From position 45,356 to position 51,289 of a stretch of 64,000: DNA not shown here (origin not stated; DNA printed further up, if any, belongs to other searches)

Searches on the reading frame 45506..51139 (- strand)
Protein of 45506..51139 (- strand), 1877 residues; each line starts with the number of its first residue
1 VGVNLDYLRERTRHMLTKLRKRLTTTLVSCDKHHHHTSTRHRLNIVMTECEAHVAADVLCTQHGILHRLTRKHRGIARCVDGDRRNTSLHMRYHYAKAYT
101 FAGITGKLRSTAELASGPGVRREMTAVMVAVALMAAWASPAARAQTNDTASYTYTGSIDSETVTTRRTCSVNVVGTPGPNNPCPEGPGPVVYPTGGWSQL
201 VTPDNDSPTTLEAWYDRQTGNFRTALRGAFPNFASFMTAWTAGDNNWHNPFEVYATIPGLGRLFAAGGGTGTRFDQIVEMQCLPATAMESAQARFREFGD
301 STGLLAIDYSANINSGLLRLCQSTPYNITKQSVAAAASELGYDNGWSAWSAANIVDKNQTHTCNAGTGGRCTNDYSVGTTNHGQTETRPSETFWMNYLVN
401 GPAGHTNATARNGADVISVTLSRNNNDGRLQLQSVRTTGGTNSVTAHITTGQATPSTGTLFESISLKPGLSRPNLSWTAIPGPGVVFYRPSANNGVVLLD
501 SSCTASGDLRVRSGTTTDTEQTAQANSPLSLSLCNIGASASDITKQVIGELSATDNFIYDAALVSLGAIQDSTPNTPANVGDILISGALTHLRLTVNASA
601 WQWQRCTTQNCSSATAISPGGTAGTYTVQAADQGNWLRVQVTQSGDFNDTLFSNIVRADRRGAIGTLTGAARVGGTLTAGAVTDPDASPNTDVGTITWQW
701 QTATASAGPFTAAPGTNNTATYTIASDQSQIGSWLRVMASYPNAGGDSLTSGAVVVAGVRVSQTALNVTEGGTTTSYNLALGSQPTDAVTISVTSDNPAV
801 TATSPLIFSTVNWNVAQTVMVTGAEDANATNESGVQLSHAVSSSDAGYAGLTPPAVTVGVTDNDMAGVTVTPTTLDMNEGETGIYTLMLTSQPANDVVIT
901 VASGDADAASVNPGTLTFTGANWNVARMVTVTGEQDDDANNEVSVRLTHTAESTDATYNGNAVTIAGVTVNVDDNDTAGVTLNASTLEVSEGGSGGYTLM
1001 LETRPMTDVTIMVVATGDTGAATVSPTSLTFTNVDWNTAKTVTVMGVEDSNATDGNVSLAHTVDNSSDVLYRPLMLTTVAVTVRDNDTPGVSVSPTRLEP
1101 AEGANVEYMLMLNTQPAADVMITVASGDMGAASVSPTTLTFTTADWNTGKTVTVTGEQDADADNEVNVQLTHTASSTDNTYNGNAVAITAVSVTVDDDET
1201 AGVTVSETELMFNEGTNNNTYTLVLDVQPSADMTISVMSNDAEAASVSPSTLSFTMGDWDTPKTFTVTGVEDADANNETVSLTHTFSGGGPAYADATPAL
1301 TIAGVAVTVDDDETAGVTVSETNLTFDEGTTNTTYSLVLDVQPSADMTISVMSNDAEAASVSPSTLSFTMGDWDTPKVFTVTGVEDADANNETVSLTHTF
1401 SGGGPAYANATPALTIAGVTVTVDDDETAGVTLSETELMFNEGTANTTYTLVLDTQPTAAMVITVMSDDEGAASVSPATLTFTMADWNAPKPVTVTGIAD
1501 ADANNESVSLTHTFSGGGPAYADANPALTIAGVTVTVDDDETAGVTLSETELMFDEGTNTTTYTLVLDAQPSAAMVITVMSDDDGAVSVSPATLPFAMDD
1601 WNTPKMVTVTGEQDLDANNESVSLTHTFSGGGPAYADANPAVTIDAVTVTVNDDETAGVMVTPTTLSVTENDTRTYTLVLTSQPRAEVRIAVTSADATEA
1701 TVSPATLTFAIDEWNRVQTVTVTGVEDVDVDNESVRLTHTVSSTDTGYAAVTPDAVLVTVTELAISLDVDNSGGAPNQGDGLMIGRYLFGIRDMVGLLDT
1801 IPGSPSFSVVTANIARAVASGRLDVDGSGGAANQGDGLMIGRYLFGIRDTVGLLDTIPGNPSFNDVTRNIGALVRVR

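Call 7: search_protein_families(library=pfam, proteins=[window:45506-51139:-], max_evalue=0.01)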
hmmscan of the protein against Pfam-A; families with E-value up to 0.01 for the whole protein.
window:45506-51139:- (1877 aa): 4 families
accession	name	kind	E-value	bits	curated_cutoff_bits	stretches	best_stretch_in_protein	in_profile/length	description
PF17766.7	fn3_6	-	2.3e-11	44.2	26.4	0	1674-1730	23-77/99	Fibronectin type-III domain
PF25020.1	TTR_TEN1-4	-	0.00028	21.2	27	0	1529-1555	20-46/86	Teneurin TTR-like domain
PF16913.11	PUNUT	-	0.0006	19.6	30.6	0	1532-1580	164-212/321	Purine nucleobase transmembrane transport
PF18042.7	ORF_12_N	-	0.00066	20.5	26.7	0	1459-1511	24-75/94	ORF 12 gene product N-terminal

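Call 9: search_protein_families(library=ncbifam, proteins=[window:45506-51139:-], max_evalue=1)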
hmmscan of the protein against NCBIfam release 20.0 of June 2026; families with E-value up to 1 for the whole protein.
window:45506-51139:- (1877 aa): 2 families
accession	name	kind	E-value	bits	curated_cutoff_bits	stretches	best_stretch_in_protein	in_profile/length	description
NF047960.1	TA_Rv0910_toxin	equivalog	0.065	13.2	100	1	719-768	15-64/141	type II toxin-antitoxin system Rv0910 family toxin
NF005318.0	PRK06851.1-2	equivalog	0.99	8.5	734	0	1527-1579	56-107/353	hypothetical protein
